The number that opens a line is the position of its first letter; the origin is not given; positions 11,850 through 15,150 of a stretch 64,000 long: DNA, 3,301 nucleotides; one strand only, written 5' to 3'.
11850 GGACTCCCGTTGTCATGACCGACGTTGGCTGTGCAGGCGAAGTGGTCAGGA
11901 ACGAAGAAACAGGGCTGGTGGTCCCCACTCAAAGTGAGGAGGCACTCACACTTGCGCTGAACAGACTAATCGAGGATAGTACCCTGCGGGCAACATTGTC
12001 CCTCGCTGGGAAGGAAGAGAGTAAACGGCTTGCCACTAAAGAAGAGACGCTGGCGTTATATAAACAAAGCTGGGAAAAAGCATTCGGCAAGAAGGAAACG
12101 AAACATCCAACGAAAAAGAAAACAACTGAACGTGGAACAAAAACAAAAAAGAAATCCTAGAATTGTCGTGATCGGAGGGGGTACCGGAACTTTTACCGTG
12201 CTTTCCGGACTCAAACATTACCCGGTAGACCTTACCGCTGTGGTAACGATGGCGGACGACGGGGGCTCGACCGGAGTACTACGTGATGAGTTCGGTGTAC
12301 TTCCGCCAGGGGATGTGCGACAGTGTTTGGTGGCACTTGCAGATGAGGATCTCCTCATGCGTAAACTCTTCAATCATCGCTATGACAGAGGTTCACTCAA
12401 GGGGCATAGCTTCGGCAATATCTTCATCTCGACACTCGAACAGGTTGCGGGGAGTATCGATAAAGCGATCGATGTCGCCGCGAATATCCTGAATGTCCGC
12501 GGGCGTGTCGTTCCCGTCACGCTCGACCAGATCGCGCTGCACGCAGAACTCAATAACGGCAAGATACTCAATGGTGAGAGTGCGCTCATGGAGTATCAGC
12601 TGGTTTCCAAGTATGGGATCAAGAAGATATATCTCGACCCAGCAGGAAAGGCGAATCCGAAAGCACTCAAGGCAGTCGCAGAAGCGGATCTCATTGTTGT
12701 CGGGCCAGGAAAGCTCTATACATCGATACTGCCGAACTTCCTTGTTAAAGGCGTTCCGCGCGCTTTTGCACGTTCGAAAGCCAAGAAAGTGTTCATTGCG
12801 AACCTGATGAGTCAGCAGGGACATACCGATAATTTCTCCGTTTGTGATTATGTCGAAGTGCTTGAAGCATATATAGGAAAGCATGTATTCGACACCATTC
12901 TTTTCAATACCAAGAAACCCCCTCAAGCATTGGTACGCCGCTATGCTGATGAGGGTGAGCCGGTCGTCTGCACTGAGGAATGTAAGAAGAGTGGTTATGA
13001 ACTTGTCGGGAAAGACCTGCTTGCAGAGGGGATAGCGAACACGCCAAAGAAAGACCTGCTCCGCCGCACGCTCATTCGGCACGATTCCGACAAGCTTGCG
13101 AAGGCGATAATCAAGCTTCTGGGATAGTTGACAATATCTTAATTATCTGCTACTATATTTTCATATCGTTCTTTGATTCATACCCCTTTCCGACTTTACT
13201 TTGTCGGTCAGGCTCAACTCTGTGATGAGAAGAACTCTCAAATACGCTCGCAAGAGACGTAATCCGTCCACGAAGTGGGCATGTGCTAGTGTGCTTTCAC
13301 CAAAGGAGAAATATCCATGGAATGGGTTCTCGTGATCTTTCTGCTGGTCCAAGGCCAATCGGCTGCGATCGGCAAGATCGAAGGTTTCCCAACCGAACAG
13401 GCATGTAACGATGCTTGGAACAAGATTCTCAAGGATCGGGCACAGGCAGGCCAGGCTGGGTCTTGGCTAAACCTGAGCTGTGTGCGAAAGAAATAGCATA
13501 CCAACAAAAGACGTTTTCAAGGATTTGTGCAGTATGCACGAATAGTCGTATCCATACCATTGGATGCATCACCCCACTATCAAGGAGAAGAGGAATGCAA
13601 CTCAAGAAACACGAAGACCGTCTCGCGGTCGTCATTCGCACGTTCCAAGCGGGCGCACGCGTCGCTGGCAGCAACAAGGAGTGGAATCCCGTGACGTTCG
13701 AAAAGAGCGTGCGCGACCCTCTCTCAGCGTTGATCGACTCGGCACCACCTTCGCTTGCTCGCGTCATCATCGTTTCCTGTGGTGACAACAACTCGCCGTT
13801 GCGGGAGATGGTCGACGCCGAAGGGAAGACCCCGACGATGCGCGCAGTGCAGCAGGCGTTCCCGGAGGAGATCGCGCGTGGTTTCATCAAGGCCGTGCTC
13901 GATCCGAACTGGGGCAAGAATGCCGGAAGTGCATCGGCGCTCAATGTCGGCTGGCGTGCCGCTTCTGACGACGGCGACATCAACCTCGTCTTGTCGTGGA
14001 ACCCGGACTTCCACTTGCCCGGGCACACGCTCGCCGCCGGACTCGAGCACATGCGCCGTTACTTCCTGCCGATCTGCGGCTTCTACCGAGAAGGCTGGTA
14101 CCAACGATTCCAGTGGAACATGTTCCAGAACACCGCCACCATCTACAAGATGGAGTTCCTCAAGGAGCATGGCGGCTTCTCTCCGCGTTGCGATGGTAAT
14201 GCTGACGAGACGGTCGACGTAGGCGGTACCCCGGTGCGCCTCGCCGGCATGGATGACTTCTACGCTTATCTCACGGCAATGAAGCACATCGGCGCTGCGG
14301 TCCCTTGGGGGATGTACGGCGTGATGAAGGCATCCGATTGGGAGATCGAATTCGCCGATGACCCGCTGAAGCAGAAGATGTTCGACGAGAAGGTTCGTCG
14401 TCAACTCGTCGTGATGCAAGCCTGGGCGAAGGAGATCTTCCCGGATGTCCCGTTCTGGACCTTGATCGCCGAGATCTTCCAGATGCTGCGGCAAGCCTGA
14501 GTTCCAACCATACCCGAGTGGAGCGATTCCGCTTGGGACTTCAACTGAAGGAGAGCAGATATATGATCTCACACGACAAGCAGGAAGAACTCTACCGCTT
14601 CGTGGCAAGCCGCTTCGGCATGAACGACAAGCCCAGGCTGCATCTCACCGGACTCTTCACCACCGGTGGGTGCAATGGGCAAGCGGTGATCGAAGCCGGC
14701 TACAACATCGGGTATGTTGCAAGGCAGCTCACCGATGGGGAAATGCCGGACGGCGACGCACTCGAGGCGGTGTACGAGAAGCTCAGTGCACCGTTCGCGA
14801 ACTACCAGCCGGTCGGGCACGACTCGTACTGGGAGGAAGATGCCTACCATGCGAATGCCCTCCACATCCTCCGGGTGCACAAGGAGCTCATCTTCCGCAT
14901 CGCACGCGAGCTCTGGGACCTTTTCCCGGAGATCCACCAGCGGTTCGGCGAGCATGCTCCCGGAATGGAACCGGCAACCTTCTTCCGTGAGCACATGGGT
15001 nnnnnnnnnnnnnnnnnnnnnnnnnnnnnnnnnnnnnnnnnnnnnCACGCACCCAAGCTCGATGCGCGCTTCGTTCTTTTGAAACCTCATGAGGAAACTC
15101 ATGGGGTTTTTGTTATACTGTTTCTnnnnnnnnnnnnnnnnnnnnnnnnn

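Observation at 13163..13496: Unannotated 59-aa secreted Cys-containing peptide with long structured leader behind a consensus promoter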

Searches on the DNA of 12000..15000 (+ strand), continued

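Call 93: search_with_rna_model(model_id=R2, sources=[L117, L118, L119, L120, L116, L089, L090, L091, L092, L093, L094, L095, L096, L099, L103, L104, L105, L106, L109, L110, L111, L112, L114], max_evalue=0.1)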
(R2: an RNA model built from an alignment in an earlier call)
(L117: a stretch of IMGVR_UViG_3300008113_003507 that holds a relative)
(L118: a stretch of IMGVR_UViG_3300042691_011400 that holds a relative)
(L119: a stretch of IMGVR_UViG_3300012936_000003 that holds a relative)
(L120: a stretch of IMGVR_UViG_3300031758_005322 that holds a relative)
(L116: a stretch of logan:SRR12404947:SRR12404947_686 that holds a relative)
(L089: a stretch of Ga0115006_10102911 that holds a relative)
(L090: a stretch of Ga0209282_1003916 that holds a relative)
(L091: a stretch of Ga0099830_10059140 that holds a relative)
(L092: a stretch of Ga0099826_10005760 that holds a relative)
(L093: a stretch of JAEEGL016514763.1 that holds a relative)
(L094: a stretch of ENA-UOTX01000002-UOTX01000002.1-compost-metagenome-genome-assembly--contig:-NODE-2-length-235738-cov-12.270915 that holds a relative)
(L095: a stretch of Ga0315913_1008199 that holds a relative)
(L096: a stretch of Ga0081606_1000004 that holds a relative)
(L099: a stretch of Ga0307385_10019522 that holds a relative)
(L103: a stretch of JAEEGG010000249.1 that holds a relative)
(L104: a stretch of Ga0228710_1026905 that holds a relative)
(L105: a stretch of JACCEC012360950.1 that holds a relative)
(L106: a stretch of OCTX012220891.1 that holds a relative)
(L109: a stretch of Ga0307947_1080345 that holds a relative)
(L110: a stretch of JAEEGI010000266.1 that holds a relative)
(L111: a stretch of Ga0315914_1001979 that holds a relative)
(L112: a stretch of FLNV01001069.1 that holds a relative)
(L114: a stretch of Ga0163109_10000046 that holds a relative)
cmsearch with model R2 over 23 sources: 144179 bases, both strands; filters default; matches with E-value up to 0.1: 12.
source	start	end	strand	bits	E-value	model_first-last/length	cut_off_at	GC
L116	1763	1840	+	94.3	1.1e-20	1-78/78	no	0.42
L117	4568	4636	-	49.4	1.9e-09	1-78/78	no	0.36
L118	2067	2135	+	49.4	1.9e-09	1-78/78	no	0.36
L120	73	141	-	49.4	1.9e-09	1-78/78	no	0.36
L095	9769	9845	+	24.7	0.0028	1-78/78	no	0.18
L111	4404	4480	-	24.7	0.0028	1-78/78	no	0.18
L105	393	474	-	22.9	0.0079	1-78/78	no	0.33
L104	2586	2662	-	22.4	0.01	1-78/78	no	0.18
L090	7523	7598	-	21.9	0.014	1-78/78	no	0.18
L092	2704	2779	+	21.9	0.014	1-78/78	no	0.18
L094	3352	3425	+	18.6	0.097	1-78/78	no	0.35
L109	202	286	-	18.6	0.098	1-78/78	no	0.32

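Call 96: search_with_rna_model(model_id=R1, sources=[window, L017, L045, L048, L059, L009, L010, L011, L013, L001, L100, L108, L115, L113, L107, L101, L098, L102], max_evalue=0.0001, make_alignment=true)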
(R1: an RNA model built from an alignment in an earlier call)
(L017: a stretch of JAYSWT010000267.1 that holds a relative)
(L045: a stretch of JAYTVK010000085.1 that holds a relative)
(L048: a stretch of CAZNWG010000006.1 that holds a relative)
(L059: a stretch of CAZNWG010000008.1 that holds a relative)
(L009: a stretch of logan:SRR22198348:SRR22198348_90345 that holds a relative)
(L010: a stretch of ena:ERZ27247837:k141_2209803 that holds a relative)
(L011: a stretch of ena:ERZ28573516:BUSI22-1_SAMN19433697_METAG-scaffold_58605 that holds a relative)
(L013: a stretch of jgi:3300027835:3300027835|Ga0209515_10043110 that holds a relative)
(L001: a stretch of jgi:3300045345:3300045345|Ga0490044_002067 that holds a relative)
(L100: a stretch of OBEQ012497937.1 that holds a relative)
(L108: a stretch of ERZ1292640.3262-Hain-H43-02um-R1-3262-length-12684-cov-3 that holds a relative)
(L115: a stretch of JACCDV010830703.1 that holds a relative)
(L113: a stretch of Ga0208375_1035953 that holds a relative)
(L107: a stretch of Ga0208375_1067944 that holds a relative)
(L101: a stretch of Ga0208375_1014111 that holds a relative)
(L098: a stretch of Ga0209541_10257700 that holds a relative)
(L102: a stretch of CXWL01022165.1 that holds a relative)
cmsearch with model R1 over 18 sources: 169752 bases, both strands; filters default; matches with E-value up to 0.0001: 22.
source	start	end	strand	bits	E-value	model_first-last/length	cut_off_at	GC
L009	7844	7921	+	99.2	2.8e-19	1-78/78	no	0.46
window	13165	13242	+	98.8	3.5e-19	1-78/78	no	0.42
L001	3664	3741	+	97.4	7.3e-19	1-78/78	no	0.45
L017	2682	2759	-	96.6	1.1e-18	1-78/78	no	0.47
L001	4320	4397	+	96.3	1.3e-18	1-78/78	no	0.46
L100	1219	1296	+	95.1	2.4e-18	1-78/78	no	0.44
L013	582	659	+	93.6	5.2e-18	1-78/78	no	0.45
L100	2288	2365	+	93.6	5.2e-18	1-78/78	no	0.45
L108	3855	3932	-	91.7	1.4e-17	1-78/78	no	0.46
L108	5054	5131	-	87.7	1.1e-16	1-78/78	no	0.38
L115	900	977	+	85.6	3e-16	1-78/78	no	0.44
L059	3894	3971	+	85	4.3e-16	1-78/78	no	0.41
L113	1366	1443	+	83.4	9.5e-16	1-78/78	no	0.42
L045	5250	5326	-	83.4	9.5e-16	1-78/78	no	0.42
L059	3299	3376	+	81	3.3e-15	1-78/78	no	0.41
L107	963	1039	-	78.1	1.5e-14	1-78/78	no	0.43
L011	3538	3613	+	77.6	1.9e-14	1-78/78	no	0.36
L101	3754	3831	+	75.7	5e-14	1-78/78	no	0.42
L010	232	308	+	73.9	1.3e-13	1-78/78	no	0.39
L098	1059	1135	-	72.4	2.7e-13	1-78/78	no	0.4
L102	676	752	-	72.4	2.7e-13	1-78/78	no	0.4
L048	4631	4707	-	44.3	4.9e-07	1-78/78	no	0.39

Alignment A7: 22 matches aligned to the model, 79 columns, each read 5' to 3' on its own strand. Consensus structure (alignment columns), stored with it:
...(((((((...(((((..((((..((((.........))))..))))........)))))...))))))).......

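Call 110: search_rna_families(sources=[L009, L013, L010, L059, L108, L100, L087], threshold=evalue, max_evalue=1)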
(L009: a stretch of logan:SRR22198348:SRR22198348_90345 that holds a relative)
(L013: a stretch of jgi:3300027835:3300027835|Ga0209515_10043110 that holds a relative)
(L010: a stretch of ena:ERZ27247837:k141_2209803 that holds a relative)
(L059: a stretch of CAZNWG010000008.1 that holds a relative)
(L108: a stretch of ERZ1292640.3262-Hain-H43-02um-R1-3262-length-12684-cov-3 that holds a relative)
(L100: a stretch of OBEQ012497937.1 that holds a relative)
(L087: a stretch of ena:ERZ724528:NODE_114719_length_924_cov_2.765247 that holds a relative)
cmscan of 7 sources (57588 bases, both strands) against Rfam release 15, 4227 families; matches with E-value up to 1: 5.
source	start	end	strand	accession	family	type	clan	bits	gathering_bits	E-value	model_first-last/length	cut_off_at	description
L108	10779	10841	+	RF03747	mir-4536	Gene; miRNA;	-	39.9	76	0.00073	1-88/88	no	mir-4536 microRNA precursor family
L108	10755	10855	-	RF04111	MIR6274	Gene; miRNA;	-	29.9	80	0.073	1-107/107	no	MIR6274 microRNA precursor family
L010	4571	4697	+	RF01859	Phe_leader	Cis-reg; leader;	-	28.9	55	0.95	1-125/125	no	Phenylalanine leader peptide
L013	421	508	+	RF02837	anti-hemB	Gene; sRNA;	-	22.4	49.5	0.65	1-81/81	no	Burkholderia RNA 7 (anti-hemB)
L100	2127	2214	+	RF02837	anti-hemB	Gene; sRNA;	-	22.4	49.5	0.65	1-81/81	no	Burkholderia RNA 7 (anti-hemB)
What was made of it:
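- On Any Rfam 15 RNA family: Seven other motif-bearing loci at E <= 1 gave nothing on any motif copy (call 110).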
